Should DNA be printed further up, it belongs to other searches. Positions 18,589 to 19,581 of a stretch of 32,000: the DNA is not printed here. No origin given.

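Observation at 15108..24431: Eight-gene co-directional locus joining a Gtr/YfhO-type three-component glycosylation set to pentulose-5-phosphate enzymes: candidate undescribed envelope decoration pathway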

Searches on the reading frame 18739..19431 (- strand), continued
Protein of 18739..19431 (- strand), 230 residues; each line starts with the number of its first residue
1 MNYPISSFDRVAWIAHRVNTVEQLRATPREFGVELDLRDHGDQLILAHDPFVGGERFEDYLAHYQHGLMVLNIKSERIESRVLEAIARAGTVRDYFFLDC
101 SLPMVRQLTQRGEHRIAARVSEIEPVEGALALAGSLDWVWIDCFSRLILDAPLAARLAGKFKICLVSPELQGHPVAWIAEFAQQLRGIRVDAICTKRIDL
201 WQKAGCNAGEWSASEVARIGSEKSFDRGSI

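Call 76: find_related_loci(query=A12, collection=metagenome_contigs, flank=8000)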
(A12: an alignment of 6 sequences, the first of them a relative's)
Query A12 (198 aa) in metagenome_contigs; peptide patterns used: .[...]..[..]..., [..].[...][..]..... (x = any residue, [..] = any of these).
600 stretches matched a pattern (row limit reached: there are more); 267 encode a relative of the query (tblastn E <= 1e-3); the best 80 are kept; 80 distinct loci.
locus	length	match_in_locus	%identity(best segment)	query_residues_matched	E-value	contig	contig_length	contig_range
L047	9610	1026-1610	44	1-195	2e-60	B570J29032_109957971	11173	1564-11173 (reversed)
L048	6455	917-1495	51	1-193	5e-60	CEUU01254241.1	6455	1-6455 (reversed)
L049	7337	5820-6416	49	1-198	7e-59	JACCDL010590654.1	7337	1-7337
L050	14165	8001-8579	50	1-193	3e-59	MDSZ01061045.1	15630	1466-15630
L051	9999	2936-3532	49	1-198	1e-58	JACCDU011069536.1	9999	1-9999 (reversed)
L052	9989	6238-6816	51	1-193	8e-59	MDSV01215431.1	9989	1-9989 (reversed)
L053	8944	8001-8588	47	1-195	3e-58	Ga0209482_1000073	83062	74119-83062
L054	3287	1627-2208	48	1-193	1e-58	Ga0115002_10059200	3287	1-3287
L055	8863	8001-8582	53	1-193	1e-57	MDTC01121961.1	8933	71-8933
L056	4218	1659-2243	41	1-195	1e-57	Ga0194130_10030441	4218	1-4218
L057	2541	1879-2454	47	3-193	1e-57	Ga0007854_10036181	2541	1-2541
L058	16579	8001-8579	42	1-193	4e-57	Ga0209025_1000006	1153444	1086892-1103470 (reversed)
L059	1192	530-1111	45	1-193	2e-60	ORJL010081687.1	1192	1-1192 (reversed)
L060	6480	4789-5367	48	1-193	2e-56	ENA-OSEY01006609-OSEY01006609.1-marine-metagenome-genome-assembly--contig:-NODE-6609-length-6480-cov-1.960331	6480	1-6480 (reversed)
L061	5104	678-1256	42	1-193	1e-56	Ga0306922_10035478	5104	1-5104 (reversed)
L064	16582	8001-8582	47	1-193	9e-57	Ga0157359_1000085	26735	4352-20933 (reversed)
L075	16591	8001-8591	45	1-196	4e-55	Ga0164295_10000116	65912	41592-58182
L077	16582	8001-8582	46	1-193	3e-55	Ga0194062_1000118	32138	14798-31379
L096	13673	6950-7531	45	1-193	3e-54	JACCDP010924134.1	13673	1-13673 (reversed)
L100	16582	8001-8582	44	1-193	5e-54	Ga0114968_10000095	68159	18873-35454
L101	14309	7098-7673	45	3-193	8e-54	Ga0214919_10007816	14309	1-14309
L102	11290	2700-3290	44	1-196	1e-53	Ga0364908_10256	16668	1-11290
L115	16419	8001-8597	46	1-198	5e-53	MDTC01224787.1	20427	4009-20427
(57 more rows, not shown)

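Call 80: search_protein_families(library=pfam, proteins=[L051:204-1874:+, L102:1607-2008:+, L077:8579-10654:+, L102:5352-6107:+, L064:11400-12428:+, L101:11538-13301:+, L115:1200-2204:+, L096:3695-4411:+, L100:2914-4839:+, L075:12484-14091:-], max_evalue=0.01)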
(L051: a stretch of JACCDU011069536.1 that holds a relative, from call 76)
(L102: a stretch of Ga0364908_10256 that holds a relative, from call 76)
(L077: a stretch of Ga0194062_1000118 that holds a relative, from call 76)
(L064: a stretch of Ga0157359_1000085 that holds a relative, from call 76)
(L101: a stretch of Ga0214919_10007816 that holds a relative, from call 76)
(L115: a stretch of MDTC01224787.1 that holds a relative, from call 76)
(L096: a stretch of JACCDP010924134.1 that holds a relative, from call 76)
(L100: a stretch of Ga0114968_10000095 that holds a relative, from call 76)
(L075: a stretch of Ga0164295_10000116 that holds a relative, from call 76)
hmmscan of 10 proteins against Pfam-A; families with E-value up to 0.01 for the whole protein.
L051:204-1874:+ (556 aa): 3 families
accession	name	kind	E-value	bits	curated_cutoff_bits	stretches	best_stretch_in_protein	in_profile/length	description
PF00483.29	NTP_transferase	-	1.2e-18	68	21.2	2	7-191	6-188/245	Nucleotidyl transferase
PF12804.13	NTP_transf_3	-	2.8e-10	41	27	1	5-141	3-129/160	MobA-like NTP transferase domain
PF01128.25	IspD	-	2.9e-05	24.4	27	0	1-50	1-47/221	2-C-methyl-D-erythritol 4-phosphate cytidylyltransferase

L102:1607-2008:+ (133 aa): 1 family
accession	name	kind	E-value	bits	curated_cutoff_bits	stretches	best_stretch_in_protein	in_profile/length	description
PF04138.20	GtrA_DPMS_TM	-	1.7e-19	70.6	26.1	1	9-124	2-117/117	GtrA/DPMS, transmembrane domain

L077:8579-10654:+ (691 aa): 2 families
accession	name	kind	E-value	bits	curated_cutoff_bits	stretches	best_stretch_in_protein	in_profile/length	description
PF00485.24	PRK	-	1.1e-34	120.5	22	1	399-573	1-188/196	Phosphoribulokinase / Uridine kinase family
PF05208.19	ALG3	-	0.00063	19.7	23.6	1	143-223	125-204/358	ALG3 protein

L102:5352-6107:+ (251 aa): 3 families
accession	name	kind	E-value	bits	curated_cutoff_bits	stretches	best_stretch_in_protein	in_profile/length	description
PF00702.32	Hydrolase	-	3e-23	83.7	26.4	1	15-205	2-188/191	haloacid dehalogenase-like hydrolase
PF13419.12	HAD_2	-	1e-20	75.1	23.8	1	17-206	1-170/178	Haloacid dehalogenase-like hydrolase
PF13242.12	Hydrolase_like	-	6.5e-06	26.4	22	1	169-206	3-40/75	HAD-hyrolase-like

L064:11400-12428:+ (342 aa): 1 family
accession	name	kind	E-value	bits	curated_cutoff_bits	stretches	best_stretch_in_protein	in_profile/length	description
PF00596.27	Aldolase_II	-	1.7e-13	51.3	22.2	1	22-182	12-168/183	Class II Aldolase and Adducin N-terminal domain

L101:11538-13301:+ (587 aa): 0 families

L115:1200-2204:+ (334 aa): 10 families
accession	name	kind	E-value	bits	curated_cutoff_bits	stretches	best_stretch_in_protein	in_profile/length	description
PF01370.27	Epimerase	-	5.7e-59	199.9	20.9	1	4-237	1-230/240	NAD dependent epimerase/dehydratase family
PF16363.11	GDP_Man_Dehyd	-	1.4e-58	199.3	27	1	5-324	1-331/332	GDP-mannose 4,6 dehydratase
PF04321.23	RmlD_sub_bind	-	2e-19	70.2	27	1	2-236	1-201/287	RmlD substrate binding domain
PF01073.25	3Beta_HSD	-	3.5e-19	69.4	22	1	5-224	1-221/280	3-beta hydroxysteroid dehydrogenase/isomerase family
PF02719.21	Polysacc_synt_2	-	4.9e-13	49.4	20.2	1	4-164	1-150/293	Polysaccharide biosynthesis protein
PF07993.18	NAD_binding_4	-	6.8e-08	32.4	20.1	1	6-166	1-177/258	Male sterility protein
PF00106.31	adh_short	-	5.1e-05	23.3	26.6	1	4-125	3-134/195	short chain dehydrogenase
PF05368.20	NmrA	-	0.00011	22.3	27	1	3-125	4-105/298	NmrA-like family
PF13460.12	NAD_binding_10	-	0.00024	21.4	27.2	1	8-143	1-113/184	NAD(P)H-binding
PF13847.12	Methyltransf_31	-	0.0068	16.5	27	0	10-129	14-113/145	Methyltransferase domain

L096:3695-4411:+ (238 aa): 2 families
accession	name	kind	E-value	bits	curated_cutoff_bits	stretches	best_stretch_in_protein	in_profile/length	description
PF05711.17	TylF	-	6.2e-11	42.5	23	1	47-201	87-238/264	Macrocin-O-methyltransferase (TylF)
PF13578.12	Methyltransf_24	-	7.2e-08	33.7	26.3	1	56-192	1-105/105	Methyltransferase domain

L100:2914-4839:+ (641 aa): 1 family
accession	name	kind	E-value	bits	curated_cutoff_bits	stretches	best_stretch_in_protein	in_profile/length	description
PF13231.12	PMT_2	-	0.00017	22.3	26.1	1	200-331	2-134/160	Dolichyl-phosphate-mannose-protein mannosyltransferase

L075:12484-14091:- (535 aa): 1 family
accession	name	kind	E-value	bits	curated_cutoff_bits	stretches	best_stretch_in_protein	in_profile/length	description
PF13231.12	PMT_2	-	6.3e-05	23.7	26.1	0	65-202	4-143/160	Dolichyl-phosphate-mannose-protein mannosyltransferase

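Call 82: list_cluster_members(proteins=[P0200, P0174, P0206, P0212, P0236, P0246, P0159, P0163, P0176, P0190])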
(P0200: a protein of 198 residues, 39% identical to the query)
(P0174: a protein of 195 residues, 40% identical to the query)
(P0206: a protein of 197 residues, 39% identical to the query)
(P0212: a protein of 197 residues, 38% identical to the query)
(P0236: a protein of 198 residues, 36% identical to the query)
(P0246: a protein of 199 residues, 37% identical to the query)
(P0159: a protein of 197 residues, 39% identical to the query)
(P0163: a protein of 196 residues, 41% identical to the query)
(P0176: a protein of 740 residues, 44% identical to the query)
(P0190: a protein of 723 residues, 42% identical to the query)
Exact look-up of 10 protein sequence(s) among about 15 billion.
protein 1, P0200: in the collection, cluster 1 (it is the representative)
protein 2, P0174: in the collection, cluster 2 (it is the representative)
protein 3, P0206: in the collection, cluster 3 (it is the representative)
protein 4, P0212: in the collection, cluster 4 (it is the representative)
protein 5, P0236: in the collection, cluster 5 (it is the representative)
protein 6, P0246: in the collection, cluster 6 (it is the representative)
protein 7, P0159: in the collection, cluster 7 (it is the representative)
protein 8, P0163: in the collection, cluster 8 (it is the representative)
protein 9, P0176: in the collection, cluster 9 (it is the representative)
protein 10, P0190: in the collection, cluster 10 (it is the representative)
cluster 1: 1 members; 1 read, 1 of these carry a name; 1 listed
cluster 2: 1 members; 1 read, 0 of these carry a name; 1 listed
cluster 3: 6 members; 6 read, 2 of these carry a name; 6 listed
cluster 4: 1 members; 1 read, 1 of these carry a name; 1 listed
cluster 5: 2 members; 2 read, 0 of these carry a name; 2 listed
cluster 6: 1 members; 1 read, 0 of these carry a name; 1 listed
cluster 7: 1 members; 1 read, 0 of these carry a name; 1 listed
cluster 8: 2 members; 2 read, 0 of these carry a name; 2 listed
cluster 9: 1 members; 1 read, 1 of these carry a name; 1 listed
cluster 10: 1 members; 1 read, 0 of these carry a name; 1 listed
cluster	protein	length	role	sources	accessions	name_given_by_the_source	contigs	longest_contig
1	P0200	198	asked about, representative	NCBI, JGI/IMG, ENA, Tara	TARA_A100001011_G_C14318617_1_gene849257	strand:+ start:6195 stop:6791 length:597 start_codon:yes stop_codon:yes gene_type:complete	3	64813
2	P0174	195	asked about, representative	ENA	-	-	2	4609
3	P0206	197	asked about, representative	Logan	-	-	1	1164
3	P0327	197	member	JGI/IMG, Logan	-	hypothetical protein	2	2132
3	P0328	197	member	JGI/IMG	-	hypothetical protein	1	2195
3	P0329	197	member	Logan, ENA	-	-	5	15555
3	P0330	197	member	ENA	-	-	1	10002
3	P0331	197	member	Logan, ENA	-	-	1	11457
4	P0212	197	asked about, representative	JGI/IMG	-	hypothetical protein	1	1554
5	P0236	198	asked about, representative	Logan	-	-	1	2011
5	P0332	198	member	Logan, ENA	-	-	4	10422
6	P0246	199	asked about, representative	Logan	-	-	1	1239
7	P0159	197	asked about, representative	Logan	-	-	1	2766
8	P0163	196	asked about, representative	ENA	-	-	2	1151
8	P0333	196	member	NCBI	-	-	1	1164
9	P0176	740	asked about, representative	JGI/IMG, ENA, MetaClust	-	\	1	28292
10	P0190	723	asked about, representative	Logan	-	-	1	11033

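Call 85: search_protein_families(library=ncbifam, proteins=[L064:11400-12428:+, L102:5352-6107:+, L077:8579-10654:+, L051:204-1874:+, L101:11538-13301:+, L075:7303-8004:+], max_evalue=0.001)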
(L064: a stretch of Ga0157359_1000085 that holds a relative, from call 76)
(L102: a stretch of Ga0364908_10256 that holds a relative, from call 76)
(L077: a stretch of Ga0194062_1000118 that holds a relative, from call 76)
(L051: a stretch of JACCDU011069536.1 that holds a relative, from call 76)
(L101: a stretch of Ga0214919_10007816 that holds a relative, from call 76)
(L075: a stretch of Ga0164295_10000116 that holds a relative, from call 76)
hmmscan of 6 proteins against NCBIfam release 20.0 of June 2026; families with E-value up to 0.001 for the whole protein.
L064:11400-12428:+ (342 aa): 12 families
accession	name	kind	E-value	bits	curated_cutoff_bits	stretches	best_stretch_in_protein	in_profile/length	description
NF006194.0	PRK08324.2-2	equivalog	1.6e-16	60.1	686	1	19-191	34-220/703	bifunctional aldolase/short-chain dehydrogenase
NF006193.0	PRK08324.2-1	subfamily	4.7e-16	58.1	1213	1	80-208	132-258/705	bifunctional aldolase/short-chain dehydrogenase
NF006190.0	PRK08324.1-4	equivalog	7.1e-16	57.5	1014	1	16-186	25-209/689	bifunctional aldolase/short-chain dehydrogenase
NF006195.0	PRK08324.2-3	equivalog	6.2e-14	51.1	931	1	15-179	30-207/678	bifunctional aldolase/short-chain dehydrogenase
TIGR02632.1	RhaD_aldol-ADH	equivalog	3.3e-13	48.9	567.75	1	18-186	10-195/676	bifunctional rhamnulose-1-phosphate aldolase/short-chain dehydrogenase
NF006196.0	PRK08324.2-4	equivalog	1.3e-12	46.9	831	1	19-195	27-215/657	bifunctional aldolase/short-chain dehydrogenase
NF006189.0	PRK08324.1-3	equivalog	6.9e-12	44.5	634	1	38-185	64-218/701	bifunctional rhamnulose-1-phosphate aldolase/short-chain dehydrogenase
NF006192.0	PRK08324.1-6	equivalog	5.4e-11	41.6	639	1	13-211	29-238/685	bifunctional aldolase/short-chain dehydrogenase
NF006191.0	PRK08324.1-5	equivalog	4.7e-08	31.9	1240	1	89-181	126-217/706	bifunctional aldolase/short-chain dehydrogenase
TIGR03328.1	salvage_mtnB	equivalog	1.9e-07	30.8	137.05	1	26-193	14-185/194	methylthioribulose 1-phosphate dehydratase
NF006197.0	PRK08324.2-5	equivalog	2.7e-07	29.4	627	1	12-179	19-202/583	bifunctional aldolase/short-chain dehydrogenase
NF040649.1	FucA_Meth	equivalog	5.9e-06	26.3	250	1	25-180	18-157/179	L-fuculose phosphate aldolase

L102:5352-6107:+ (251 aa): 23 families
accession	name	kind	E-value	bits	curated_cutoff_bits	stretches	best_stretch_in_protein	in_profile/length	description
NF053830.1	RUBPPhHalo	equivalog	4.9e-49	167.1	330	1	15-211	3-201/234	ribulose-1,5-bisphosphate 5-phosphatase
TIGR02253.1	CTE7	subfamily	2.7e-29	102.5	169.75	1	16-215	4-196/221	TIGR02253 family HAD-type hydrolase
TIGR02254.1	YjjG_YfnB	equivalog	1.1e-23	83.9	159.9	1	16-211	3-194/223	YjjG family noncanonical pyrimidine nucleotidase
TIGR02252.1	DREG-2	subfamily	9.4e-17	61.4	155.2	1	17-206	3-196/203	HAD hydrolase, REG-2-like, family IA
NF006976.0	PRK09449.1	equivalog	4.1e-16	59.2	183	1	16-243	5-222/225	pyrimidine 5'-nucleotidase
TIGR01549.1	HAD-SF-IA-v1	subfamily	5.9e-13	49.5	23.3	1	116-206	64-147/149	HAD-IA family hydrolase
TIGR01454.1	AHBA_synth_RP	hypoth_equivalog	6.3e-12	45.6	246.65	1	43-211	9-171/205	AHBA synthesis associated protein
NF009804.0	PRK13288.1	equivalog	7.6e-12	45.1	218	1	113-205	81-173/215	pyrophosphatase PpaX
NF009695.0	PRK13222.1-2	equivalog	2.2e-11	43.7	225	1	100-242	80-221/226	phosphoglycolate phosphatase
TIGR01449.2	PGP_bact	equivalog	1.3e-10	41.2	180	1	81-205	48-175/213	phosphoglycolate phosphatase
NF009697.0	PRK13222.1-4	equivalog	3.2e-10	39.7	327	1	100-242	80-221/232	phosphoglycolate phosphatase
NF052576.1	PymNtasePynAStpc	equivalog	1.8e-09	37.6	350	1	17-211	6-198/229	pyrimidine 5'-nucleotidase PynA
TIGR01428.1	HAD_type_II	equivalog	1.7e-07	31.4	125.4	1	15-206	2-182/197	haloacid dehalogenase type II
NF009694.0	PRK13222.1-1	equivalog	2.5e-07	30.2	415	1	101-240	98-236/252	phosphoglycolate phosphatase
NF008018.0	PRK10748.1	equivalog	5.9e-07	28.9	225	1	16-205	12-199/238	5-amino-6-(5-phospho-D-ribitylamino)uracil phosphatase YigB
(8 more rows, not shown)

L077:8579-10654:+ (691 aa): 5 families
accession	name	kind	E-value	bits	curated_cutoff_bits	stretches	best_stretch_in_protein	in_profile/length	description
NF005655.0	PRK07429.1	subfamily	3.4e-56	190.7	236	1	394-612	5-219/326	phosphoribulokinase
NF004018.0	PRK05480.1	equivalog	2.6e-26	92.4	180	1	395-572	4-185/210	uridine kinase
TIGR00235.1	udk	equivalog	2.8e-21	76.1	220.3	1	397-572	6-185/207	uridine kinase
NF011997.0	PRK15453.1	equivalog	2.7e-07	30.3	362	0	394-480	2-99/290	phosphoribulokinase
NF005115.0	PRK06547.1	equivalog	2.3e-06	27.1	173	1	396-538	14-142/172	hypothetical protein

L051:204-1874:+ (556 aa): 16 families
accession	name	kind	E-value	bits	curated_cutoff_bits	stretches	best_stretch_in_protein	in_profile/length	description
TIGR01208.1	rmlA_long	equivalog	1e-17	64.1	320.25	2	268-507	2-227/353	glucose-1-phosphate thymidylyltransferase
TIGR03992.1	Arch_glmU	subfamily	1.4e-16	60.4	292.1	2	1-240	1-220/393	bifunctional sugar-1-phosphate nucleotidylyltransferase/acetyltransferase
NF041313.1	UDPGP_AglF_Halo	equivalog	1.8e-10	40.7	400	1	268-506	3-226/234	UTP--glucose-1-phosphate uridylyltransferase AglF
NF045761.1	NAMPUrTaseMurU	equivalog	1.2e-08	35.1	250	1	1-44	1-44/226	N-acetylmuramate alpha-1-phosphate uridylyltransferase MurU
TIGR01173.1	glmU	equivalog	1.2e-08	34.2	366.85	1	1-229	1-215/452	bifunctional UDP-N-acetylglucosamine diphosphorylase/glucosamine-1-phosphate N-acetyltransferase GlmU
NF010933.0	PRK14353.1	equivalog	1.6e-08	33.6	505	1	4-212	9-205/453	bifunctional UDP-N-acetylglucosamine diphosphorylase/glucosamine-1-phosphate N-acetyltransferase GlmU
NF041173.1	Sug_nt_acttase_Thmprot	equivalog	7.9e-08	31.6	600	1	1-237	1-217/405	bifunctional sugar-1-phosphate nucleotidylyltransferase/acetyltransferase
TIGR02623.1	G1P_cyt_trans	equivalog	8.3e-08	32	300.25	0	1-45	1-45/255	glucose-1-phosphate cytidylyltransferase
TIGR01099.1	galU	equivalog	2.1e-07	30.8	326.8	0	2-41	3-42/261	UTP--glucose-1-phosphate uridylyltransferase GalU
NF049965.1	GlMnHpPGnyltfHddC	equivalog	8e-07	28.9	300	0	1-107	1-104/221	D-glycero-D-manno-heptose 1-phosphate guanosyltransferase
TIGR00453.1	ispD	equivalog_domain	1.1e-05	25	181.3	0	3-48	2-44/219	2-C-methyl-D-erythritol 4-phosphate cytidylyltransferase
NF052502.1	man1P_GTase_Rv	exception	1.2e-05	24.3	440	0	269-456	4-180/352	mannose-1-phosphate guanylyltransferase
NF010937.0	PRK14357.1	equivalog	1.5e-05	24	658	1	1-112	1-101/448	bifunctional UDP-N-acetylglucosamine diphosphorylase/glucosamine-1-phosphate N-acetyltransferase GlmU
NF006986.0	PRK09451.1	equivalog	8.6e-05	21.5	725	1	4-111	9-107/456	bifunctional UDP-N-acetylglucosamine diphosphorylase/glucosamine-1-phosphate N-acetyltransferase GlmU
NF041135.1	IPPtranDIPPsyn_Thcocales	equivalog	0.0001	21.5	580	0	268-349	3-80/419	bifunctional L-myo-inositol-1-phosphate cytidylyltransferase/CDP-L-myo-inositol myo-inositolphosphotransferase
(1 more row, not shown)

L101:11538-13301:+ (587 aa): 0 families

L075:7303-8004:+ (233 aa): 11 families
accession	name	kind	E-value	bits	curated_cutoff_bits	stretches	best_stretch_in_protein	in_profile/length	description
NF007986.1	PRK10714.1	equivalog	1.3e-14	53.9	529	1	2-104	7-112/316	undecaprenyl-phosphate 4-deoxy-4-formamido-L-arabinose transferase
TIGR04283.1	glyco_like_mftF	equivalog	1.1e-13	51.3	182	1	3-101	1-90/221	TIGR04283 family arsenosugar biosynthesis glycosyltransferase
NF007482.0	PRK10073.1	equivalog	7.8e-13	48.1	423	1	2-98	7-101/334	glycosyltransferase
TIGR03937.1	PgaC_IcaA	equivalog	3.1e-11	42.9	422.3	1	2-96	46-139/407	poly-beta-1,6-N-acetyl-D-glucosamine synthase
NF047588.1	GlcsyltransPgfSStrep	equivalog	3.3e-10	39.7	500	1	1-163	1-165/308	glycosyltransferase PgfS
NF038302.1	EPS_HpsE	equivalog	5.2e-10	38.8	300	1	1-98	1-102/307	hormogonium polysaccharide biosynthesis glycosyltransferase HpsE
NF041875.1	EPS_EpsD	equivalog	3.4e-08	33.3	370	1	3-108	1-105/325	exopolysaccharide biosynthesis glycosyltransferase EpsD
TIGR03965.1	mycofact_glyco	equivalog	1.3e-06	27.6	280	1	3-97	76-169/467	mycofactocin biosynthesis glycosyltransferase MftF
NF010496.0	PRK13915.1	equivalog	0.00028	20.1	262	1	2-105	32-139/307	glucosyl-3-phosphoglycerate synthase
NF058614.1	PPMAGASynPpgS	equivalog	0.00035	20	370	1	5-124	4-116/226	polyprenyl-phospho-N-acetylgalactosaminyl synthase PpgS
NF047683.1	TeichurnBiosyTuaG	equivalog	0.00088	19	400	0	3-102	8-106/252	teichuronic acid biosynthesis protein TuaG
